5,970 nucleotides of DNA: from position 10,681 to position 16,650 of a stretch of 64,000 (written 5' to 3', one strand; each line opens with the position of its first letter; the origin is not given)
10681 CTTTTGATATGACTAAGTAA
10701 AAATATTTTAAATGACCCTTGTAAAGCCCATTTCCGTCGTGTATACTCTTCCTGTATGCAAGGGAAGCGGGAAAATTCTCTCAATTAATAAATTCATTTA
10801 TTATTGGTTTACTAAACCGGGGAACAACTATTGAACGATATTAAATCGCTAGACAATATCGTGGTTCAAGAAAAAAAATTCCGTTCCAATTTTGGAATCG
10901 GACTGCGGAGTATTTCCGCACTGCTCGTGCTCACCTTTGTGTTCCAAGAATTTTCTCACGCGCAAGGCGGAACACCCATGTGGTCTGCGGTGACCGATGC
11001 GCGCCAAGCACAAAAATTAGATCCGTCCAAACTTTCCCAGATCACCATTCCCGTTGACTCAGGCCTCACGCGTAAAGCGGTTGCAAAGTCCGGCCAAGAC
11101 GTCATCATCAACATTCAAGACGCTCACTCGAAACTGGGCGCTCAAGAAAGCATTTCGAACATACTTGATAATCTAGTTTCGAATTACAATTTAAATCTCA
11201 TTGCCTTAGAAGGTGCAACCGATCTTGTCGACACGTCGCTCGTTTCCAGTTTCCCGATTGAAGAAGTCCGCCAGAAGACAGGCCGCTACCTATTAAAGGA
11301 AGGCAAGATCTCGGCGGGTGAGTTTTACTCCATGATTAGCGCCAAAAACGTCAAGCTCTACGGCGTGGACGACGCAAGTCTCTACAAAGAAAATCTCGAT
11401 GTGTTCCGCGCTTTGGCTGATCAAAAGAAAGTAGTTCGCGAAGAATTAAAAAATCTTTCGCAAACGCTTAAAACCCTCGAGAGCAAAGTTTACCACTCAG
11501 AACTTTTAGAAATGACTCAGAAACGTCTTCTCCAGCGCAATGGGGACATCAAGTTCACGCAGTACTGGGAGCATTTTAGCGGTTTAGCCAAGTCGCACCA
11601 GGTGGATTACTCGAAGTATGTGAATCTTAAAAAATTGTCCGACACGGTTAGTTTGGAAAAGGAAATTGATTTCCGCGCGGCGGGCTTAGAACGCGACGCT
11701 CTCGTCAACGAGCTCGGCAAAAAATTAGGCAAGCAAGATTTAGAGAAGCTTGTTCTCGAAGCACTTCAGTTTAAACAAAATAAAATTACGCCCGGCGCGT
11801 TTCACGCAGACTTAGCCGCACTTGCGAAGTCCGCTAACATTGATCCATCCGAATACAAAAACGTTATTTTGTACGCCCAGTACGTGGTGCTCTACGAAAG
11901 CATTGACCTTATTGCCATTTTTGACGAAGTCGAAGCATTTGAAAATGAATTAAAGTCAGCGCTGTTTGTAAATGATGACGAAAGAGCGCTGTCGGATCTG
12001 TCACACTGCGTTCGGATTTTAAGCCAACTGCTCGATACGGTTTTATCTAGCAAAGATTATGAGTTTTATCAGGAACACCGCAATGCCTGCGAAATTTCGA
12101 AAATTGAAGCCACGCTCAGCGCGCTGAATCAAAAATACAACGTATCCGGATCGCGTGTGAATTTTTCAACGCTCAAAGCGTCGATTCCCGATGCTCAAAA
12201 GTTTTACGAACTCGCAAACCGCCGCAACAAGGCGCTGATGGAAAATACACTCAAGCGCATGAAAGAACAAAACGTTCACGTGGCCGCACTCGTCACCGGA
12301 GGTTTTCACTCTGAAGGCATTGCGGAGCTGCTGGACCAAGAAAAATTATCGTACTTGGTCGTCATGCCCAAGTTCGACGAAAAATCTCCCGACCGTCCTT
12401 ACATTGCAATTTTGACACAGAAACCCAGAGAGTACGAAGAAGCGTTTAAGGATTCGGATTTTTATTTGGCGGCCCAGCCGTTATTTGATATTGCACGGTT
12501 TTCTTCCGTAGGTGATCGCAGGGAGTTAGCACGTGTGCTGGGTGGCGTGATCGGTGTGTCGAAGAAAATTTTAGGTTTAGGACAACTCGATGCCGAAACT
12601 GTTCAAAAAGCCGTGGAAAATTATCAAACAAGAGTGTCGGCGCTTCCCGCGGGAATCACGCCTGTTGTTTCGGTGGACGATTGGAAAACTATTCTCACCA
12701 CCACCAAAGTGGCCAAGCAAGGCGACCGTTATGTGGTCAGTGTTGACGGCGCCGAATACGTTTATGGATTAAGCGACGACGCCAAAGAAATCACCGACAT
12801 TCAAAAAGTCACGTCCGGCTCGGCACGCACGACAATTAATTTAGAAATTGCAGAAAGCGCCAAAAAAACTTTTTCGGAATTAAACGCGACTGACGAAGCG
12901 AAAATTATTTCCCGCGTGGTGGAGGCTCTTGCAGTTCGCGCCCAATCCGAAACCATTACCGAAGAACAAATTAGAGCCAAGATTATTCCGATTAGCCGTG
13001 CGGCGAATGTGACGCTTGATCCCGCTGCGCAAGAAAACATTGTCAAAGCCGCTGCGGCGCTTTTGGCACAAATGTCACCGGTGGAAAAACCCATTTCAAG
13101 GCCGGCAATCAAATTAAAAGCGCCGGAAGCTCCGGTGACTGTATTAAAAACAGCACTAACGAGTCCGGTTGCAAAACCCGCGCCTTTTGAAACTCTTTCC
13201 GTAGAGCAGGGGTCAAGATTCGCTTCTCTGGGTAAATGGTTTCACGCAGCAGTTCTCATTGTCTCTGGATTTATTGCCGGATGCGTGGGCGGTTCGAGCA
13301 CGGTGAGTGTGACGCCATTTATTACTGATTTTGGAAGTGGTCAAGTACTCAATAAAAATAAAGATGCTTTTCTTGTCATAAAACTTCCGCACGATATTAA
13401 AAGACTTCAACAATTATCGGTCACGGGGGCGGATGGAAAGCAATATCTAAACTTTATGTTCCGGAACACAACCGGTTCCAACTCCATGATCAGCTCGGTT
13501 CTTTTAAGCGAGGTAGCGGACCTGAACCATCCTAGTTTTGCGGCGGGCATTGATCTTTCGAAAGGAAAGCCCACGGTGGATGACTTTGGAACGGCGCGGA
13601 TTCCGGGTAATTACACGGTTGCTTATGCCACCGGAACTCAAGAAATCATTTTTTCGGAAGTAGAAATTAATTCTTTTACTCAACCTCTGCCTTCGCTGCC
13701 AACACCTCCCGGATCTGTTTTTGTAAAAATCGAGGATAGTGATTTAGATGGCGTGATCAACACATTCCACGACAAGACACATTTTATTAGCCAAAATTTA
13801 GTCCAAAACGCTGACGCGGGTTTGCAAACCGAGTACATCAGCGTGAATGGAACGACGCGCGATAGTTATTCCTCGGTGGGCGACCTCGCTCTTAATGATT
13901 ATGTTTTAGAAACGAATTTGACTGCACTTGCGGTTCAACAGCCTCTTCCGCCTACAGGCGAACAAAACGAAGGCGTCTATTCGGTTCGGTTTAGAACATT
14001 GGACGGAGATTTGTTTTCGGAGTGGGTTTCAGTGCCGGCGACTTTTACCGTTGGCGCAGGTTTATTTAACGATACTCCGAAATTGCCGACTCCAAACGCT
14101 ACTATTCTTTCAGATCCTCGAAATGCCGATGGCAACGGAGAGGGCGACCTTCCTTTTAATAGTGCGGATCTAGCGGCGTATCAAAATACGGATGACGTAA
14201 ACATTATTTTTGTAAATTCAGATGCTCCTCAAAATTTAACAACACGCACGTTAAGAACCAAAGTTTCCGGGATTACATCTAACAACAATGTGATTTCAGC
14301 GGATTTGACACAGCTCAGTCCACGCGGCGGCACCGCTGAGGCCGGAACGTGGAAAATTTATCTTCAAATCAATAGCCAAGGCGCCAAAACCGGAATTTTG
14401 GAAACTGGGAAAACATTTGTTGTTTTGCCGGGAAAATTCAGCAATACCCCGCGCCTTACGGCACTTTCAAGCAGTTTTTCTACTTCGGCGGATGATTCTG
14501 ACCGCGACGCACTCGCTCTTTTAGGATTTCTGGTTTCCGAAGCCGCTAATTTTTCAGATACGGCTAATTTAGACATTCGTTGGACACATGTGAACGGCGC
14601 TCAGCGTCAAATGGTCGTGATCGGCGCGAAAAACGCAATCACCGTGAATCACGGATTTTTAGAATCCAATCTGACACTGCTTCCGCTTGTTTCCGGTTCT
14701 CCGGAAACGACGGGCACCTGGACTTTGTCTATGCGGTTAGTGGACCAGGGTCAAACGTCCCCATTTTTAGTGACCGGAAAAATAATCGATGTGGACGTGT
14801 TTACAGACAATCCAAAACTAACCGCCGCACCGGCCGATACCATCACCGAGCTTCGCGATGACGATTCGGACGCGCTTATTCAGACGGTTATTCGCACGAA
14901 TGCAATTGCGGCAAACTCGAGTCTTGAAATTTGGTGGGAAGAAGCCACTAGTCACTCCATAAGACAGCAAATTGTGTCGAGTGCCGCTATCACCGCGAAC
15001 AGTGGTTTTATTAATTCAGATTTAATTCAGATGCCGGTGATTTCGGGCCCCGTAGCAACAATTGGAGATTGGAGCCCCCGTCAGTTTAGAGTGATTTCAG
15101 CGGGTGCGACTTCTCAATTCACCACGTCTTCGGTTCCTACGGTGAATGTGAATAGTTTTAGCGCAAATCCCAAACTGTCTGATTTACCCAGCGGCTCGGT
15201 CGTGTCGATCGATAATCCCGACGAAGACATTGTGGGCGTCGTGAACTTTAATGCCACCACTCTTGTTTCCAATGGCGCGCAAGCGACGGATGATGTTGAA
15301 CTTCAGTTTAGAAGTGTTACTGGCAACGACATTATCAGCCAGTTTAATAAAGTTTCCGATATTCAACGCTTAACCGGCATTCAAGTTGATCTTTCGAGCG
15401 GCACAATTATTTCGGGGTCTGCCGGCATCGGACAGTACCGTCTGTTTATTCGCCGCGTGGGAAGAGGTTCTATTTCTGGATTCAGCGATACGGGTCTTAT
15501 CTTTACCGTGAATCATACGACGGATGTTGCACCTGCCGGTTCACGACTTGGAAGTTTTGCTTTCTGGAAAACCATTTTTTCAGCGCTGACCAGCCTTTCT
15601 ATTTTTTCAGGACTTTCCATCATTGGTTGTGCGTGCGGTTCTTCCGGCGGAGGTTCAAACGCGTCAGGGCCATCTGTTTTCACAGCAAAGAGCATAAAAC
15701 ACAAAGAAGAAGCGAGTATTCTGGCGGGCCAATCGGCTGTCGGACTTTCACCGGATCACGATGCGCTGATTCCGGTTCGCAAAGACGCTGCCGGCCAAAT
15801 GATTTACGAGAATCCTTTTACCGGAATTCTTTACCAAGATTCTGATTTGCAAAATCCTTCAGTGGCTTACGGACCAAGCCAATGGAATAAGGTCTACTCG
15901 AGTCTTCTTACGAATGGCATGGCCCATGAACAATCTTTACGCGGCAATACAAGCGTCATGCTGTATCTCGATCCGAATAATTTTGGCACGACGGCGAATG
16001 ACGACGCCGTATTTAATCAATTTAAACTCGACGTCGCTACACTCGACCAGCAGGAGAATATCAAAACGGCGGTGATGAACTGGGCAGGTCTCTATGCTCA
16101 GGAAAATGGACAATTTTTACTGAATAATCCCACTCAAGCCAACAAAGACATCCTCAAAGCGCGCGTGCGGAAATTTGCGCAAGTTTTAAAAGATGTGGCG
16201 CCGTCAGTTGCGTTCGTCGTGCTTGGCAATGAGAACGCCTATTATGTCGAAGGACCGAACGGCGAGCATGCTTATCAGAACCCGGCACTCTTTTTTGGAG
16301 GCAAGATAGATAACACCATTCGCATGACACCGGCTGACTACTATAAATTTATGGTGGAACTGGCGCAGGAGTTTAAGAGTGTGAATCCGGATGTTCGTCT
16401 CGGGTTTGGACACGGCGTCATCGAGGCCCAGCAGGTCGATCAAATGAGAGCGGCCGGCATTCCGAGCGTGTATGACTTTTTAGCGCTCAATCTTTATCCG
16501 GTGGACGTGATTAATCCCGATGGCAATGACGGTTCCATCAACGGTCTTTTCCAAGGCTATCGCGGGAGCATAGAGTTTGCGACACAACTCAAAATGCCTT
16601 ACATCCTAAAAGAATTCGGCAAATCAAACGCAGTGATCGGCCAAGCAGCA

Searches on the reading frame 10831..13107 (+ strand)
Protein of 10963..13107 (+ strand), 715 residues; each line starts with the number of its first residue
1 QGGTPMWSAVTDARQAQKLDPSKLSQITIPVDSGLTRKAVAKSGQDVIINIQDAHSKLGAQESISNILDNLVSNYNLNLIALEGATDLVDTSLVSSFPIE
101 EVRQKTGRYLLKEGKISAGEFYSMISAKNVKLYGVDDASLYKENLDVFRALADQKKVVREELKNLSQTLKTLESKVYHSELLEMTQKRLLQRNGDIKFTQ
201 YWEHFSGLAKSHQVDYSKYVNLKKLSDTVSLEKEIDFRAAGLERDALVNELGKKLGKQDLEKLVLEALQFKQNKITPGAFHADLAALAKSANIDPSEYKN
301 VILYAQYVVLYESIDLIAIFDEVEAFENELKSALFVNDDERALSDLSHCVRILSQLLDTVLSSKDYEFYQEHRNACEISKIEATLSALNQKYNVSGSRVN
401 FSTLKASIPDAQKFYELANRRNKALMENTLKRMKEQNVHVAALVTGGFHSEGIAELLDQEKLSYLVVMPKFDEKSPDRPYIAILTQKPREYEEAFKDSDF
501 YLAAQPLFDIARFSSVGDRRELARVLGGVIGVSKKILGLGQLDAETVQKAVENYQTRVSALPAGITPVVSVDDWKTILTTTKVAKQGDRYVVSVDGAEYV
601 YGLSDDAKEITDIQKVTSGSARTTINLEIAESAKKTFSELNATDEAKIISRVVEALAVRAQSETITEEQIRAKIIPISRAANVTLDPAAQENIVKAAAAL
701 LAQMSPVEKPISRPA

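Call 43: search_protein_families(library=pfam, proteins=[window:10831-12900:+], max_evalue=5)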
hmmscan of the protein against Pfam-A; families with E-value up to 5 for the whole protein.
window:10831-12900:+ (690 aa): 2 families
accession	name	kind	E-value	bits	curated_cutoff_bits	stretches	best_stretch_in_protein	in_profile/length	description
PF11764.13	N-SET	-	0.066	13.7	28.3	1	469-522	57-109/172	COMPASS (Complex proteins associated with Set1p) component N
PF23720.1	DUF7161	-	0.08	13.4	27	1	600-632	26-58/72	Family of unknown function (DUF7161)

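Call 72: search_solved_structures(query=window:10963-13107:+, max_evalue=1)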
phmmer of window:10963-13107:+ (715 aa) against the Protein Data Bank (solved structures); distinct sequences matched with E-value up to 1: 2.
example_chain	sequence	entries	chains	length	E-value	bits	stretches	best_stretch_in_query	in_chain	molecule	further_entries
2ibo_A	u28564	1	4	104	0.7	11.6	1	305-387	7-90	Hypothetical protein SP2199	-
6z1p_BN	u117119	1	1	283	0.73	11.5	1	151-230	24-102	mS82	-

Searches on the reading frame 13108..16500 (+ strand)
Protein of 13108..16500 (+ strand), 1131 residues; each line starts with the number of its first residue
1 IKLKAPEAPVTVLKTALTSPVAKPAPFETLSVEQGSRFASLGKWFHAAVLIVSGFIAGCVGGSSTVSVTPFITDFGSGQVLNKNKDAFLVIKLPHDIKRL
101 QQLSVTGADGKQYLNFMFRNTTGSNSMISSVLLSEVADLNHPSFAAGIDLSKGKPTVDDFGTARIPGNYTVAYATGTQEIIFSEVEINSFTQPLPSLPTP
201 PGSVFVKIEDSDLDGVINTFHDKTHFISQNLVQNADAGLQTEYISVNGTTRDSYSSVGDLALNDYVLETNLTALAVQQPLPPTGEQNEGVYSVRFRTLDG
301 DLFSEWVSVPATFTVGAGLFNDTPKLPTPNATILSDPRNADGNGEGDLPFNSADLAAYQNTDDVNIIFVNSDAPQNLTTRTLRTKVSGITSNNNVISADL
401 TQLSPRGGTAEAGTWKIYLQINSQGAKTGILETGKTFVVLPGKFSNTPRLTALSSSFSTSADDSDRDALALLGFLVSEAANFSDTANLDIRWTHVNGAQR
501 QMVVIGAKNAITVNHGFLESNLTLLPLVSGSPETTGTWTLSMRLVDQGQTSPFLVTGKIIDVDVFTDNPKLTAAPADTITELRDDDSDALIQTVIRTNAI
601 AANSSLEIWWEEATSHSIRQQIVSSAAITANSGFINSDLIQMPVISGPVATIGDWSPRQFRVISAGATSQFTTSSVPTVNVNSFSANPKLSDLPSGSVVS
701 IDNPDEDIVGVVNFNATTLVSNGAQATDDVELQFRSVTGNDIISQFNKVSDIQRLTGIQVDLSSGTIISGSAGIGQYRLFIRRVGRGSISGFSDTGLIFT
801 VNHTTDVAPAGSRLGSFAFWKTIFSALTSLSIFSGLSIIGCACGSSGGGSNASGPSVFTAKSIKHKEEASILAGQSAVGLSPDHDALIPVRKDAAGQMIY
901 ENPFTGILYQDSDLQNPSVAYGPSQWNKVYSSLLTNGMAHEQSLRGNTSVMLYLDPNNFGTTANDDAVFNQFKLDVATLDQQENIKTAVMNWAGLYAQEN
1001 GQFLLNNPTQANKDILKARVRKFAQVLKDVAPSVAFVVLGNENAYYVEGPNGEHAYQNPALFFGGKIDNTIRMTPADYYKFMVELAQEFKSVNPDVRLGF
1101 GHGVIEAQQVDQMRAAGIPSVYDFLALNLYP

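Call 71: search_protein_families(library=pfam, proteins=[window:13108-16500:+], max_evalue=1)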
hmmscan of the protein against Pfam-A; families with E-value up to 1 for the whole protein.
window:13108-16500:+ (1131 aa): 1 family
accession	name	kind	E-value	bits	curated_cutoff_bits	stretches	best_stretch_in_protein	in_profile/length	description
PF24691.1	TreTu_C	-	0.12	13.5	27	0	930-984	13-66/100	TreTu toxin, C-terminal domain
